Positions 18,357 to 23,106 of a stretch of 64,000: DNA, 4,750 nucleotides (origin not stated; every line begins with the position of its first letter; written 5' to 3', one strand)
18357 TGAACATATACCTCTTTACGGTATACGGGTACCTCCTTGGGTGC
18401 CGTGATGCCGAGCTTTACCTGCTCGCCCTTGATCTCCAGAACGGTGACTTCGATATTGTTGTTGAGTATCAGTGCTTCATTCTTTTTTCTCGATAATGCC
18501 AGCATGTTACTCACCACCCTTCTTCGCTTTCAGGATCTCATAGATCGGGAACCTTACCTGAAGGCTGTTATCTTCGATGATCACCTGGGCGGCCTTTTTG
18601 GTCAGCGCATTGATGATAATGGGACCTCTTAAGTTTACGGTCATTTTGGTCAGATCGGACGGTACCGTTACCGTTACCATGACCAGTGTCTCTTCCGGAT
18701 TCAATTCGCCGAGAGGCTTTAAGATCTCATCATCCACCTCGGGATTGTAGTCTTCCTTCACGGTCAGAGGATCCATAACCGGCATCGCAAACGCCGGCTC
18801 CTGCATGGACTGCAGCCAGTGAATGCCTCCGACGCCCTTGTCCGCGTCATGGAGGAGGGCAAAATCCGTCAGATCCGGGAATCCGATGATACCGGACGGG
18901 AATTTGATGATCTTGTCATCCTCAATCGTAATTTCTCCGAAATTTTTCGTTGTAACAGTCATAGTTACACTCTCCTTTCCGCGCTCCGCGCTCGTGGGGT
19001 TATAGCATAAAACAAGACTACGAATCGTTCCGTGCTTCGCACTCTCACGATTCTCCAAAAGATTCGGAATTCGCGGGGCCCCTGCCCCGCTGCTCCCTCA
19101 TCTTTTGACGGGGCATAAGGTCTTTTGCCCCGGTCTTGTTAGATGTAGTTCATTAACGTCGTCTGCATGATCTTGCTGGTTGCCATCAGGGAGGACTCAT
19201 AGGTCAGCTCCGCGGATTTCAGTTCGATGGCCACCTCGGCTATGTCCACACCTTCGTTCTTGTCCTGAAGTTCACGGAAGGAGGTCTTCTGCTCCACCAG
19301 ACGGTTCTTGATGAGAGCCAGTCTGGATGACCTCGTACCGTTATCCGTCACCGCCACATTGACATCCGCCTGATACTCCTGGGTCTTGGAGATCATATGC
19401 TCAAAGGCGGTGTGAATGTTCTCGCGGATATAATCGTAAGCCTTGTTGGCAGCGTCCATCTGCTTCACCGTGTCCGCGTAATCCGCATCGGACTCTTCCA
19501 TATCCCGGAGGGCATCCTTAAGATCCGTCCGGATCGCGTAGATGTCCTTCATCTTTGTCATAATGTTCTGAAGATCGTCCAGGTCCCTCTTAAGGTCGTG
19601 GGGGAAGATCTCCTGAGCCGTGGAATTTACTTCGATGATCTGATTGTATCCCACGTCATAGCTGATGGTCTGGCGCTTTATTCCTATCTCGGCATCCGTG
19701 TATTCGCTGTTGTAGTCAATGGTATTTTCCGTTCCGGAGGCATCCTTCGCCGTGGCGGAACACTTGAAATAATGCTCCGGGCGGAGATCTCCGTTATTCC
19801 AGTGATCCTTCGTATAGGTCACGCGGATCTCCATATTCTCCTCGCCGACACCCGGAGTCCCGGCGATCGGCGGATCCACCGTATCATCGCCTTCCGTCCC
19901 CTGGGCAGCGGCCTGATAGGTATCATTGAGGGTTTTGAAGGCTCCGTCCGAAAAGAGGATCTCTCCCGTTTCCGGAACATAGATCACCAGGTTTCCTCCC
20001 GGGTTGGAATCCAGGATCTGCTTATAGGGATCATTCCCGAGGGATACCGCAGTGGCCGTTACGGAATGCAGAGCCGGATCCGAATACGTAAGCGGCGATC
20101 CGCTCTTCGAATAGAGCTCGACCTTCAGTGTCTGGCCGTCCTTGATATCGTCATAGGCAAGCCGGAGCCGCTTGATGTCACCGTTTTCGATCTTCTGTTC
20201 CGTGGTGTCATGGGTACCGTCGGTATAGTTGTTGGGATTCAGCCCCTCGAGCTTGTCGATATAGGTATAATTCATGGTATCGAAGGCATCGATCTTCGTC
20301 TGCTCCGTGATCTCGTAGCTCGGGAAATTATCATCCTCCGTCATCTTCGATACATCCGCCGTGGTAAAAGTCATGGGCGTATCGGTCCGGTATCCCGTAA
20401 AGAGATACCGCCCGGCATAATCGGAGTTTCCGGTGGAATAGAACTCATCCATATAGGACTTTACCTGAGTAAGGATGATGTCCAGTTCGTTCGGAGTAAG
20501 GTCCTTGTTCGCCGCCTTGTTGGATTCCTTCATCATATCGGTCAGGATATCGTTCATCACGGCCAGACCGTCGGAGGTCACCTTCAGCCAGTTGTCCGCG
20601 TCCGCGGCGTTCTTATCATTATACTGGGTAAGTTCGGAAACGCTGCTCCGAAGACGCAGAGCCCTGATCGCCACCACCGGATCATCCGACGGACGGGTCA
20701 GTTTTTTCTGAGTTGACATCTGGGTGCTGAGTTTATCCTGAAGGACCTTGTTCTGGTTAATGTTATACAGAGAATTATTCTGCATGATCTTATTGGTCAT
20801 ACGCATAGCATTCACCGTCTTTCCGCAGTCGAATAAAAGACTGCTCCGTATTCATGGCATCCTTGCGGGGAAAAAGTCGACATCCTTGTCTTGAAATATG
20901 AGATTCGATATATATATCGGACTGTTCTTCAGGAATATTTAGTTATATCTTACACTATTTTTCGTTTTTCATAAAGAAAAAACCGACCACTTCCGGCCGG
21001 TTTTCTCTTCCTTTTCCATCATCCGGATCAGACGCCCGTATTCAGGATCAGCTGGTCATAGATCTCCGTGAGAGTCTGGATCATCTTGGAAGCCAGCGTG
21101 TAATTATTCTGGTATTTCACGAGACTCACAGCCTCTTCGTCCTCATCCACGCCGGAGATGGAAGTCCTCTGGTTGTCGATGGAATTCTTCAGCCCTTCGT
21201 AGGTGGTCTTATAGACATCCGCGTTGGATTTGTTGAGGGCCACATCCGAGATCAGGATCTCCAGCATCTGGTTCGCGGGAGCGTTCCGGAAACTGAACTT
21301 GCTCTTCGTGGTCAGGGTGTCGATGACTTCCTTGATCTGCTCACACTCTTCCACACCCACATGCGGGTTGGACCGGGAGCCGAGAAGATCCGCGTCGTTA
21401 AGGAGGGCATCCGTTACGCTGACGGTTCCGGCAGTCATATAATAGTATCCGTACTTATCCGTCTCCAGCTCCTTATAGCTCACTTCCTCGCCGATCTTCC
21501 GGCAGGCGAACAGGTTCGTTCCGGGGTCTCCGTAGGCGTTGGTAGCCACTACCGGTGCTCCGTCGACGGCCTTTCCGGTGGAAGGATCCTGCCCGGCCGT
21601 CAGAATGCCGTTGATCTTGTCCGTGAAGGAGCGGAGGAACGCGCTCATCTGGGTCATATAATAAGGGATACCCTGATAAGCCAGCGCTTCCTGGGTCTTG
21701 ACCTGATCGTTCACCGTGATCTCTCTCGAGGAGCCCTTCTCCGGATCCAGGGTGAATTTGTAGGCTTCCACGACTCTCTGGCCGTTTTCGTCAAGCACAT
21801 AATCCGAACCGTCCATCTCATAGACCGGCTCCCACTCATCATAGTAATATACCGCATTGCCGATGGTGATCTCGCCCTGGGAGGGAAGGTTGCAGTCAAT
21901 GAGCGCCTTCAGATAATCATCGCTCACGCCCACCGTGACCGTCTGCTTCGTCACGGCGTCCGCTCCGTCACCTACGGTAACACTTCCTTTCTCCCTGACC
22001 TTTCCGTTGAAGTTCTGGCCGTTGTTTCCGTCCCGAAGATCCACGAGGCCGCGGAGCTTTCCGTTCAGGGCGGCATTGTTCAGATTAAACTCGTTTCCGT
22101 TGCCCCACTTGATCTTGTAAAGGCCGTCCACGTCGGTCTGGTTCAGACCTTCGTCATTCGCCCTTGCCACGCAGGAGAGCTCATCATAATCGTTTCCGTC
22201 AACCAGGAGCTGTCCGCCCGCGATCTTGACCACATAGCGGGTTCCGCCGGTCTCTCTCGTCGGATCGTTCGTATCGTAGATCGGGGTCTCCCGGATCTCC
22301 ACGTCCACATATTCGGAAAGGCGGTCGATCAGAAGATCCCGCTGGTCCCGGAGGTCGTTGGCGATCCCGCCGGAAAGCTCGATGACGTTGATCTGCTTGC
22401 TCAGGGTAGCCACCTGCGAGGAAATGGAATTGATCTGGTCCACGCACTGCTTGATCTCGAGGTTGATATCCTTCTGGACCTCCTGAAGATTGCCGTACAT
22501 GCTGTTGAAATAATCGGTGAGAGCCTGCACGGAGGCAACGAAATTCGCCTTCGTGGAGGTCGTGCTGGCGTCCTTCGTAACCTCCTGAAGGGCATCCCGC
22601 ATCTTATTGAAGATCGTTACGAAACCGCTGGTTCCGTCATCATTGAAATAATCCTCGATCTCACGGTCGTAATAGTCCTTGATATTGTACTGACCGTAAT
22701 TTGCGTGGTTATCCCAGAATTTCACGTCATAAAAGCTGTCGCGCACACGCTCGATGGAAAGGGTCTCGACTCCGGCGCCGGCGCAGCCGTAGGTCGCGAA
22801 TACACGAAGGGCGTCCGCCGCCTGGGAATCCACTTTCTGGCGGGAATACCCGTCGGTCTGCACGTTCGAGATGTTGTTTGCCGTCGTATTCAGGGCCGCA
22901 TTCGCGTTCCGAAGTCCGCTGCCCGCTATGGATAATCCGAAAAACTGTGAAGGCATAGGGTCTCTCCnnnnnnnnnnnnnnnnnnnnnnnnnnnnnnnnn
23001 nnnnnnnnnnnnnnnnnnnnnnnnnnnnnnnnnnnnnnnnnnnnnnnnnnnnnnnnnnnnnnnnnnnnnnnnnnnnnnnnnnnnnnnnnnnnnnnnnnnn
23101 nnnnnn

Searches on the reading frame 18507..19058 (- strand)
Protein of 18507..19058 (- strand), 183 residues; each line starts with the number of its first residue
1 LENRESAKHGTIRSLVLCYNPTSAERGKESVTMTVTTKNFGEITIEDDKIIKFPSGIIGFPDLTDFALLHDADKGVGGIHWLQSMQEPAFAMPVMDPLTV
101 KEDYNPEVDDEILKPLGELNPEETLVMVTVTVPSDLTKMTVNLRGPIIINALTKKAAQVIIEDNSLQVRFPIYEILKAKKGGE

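Call 4: search_protein_families(library=pfam, proteins=[window:18507-19058:-], max_evalue=0.01)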
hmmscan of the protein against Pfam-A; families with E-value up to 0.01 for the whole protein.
window:18507-19058:- (183 aa): 1 family
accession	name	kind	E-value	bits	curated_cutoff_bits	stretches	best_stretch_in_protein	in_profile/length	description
PF02623.20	FliW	-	6.7e-39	132.9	25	1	51-172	1-122/122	FliW protein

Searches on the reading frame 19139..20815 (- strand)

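Call 4: search_protein_families(library=pfam, proteins=[window:19139-20815:-], max_evalue=0.01)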
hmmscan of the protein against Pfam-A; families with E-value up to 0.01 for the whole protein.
window:19139-20815:- (558 aa): 1 family
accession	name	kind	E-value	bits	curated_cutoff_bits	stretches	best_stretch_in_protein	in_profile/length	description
PF00669.25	Flagellin_N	-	3.9e-10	40.4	26.6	1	8-144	3-139/139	Bacterial flagellin N-terminal helical region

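Call 79: search_protein_families(library=ncbifam, proteins=[window:19139-20803:-], max_evalue=0.001)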
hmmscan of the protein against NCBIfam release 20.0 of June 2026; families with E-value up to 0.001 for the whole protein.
window:19139-20803:- (554 aa): 9 families
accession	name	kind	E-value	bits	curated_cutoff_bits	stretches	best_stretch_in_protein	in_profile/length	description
TIGR02550.1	flagell_flgL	equivalog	2.1e-41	142.6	127.2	2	1-229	1-234/387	flagellar hook-associated protein FlgL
NF005187.0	PRK06663.1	equivalog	4e-29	101.6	337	2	1-158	3-161/419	flagellar hook-associated protein 3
NF005980.0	PRK08073.1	equivalog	2.4e-15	56.5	291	2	9-175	13-172/287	flagellar hook-associated protein 3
NF009361.0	PRK12717.1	equivalog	5.4e-14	51.6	407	1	9-252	10-253/524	flagellar hook-associated protein 3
NF006265.0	PRK08412.1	equivalog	7e-11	41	749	2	2-143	3-143/827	flagellar hook-associated protein FlgL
NF006489.0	PRK08913.1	equivalog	1.4e-09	37.8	217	1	45-145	48-146/303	flagellin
NF004669.0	PRK06008.1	equivalog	3.5e-09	36.5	230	1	47-154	51-155/348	flagellar hook-associated family protein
NF009362.0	PRK12718.1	equivalog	3.7e-09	36.1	602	1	4-156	6-157/510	flagellar hook-associated protein FlgL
NF011282.0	PRK14692.1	equivalog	2.2e-07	29.5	878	1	1-142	2-142/749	flagellar hook-associated protein FlgL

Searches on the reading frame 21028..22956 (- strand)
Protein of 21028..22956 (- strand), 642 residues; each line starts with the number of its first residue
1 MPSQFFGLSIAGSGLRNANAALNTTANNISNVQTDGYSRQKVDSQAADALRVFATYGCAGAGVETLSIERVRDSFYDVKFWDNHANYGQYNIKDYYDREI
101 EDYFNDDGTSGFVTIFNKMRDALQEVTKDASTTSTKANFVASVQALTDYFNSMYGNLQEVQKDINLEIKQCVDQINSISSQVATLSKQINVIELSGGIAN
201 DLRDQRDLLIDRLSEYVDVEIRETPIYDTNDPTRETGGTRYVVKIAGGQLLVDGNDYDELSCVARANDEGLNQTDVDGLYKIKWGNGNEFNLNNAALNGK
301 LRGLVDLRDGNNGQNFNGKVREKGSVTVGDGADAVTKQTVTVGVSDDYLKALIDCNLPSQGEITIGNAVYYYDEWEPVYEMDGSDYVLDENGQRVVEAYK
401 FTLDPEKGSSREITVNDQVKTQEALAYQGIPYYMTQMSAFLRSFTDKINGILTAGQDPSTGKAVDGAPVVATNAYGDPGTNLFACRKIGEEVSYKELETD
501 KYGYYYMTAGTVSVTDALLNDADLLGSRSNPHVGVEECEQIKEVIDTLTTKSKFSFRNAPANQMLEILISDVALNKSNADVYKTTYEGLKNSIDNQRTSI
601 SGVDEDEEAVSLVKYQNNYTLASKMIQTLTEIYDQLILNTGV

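Call 79: search_protein_families(library=ncbifam, proteins=[window:21028-22956:-], max_evalue=0.001)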
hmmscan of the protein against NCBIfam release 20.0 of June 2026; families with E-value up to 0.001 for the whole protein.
window:21028-22956:- (642 aa): 10 families
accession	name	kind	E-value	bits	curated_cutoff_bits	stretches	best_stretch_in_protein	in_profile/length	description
TIGR02492.1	flgK_ends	equivalog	5.8e-74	250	170.75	2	8-311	3-289/437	flagellar hook-associated protein FlgK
NF004238.1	PRK05682.1-1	equivalog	1.5e-06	27.7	400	1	8-68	3-63/414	flagellar hook protein FlgE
TIGR03506.1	FlgEFG_subfam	subfamily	2.3e-06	27.5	70.25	1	8-45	3-40/351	flagellar hook-basal body complex protein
NF041210.1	his_kin_PieS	equivalog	2.7e-05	23.4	850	1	113-220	192-295/474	two component system sensor histidine kinase PieS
NF005286.1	PRK06803.1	equivalog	4.3e-05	22.8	467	0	8-41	3-36/402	flagellar hook protein FlgE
TIGR02488.1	flgG_G_neg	equivalog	5e-05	22.9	252.75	0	8-43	2-37/259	flagellar basal-body rod protein FlgG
NF004241.1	PRK05682.1-5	equivalog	6.3e-05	22.3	469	1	13-43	10-40/446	flagellar hook protein FlgE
TIGR02490.1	flgF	equivalog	9.6e-05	22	178.5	1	10-46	3-39/218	flagellar basal-body rod protein FlgF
NF009275.1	PRK12632.1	equivalog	0.00022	21.6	170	1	7-47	7-47/130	flagellar basal body rod protein FlgC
NF009456.0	PRK12816.1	equivalog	0.00022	20.9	416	0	9-44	6-41/264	flagellar basal body rod protein FlgG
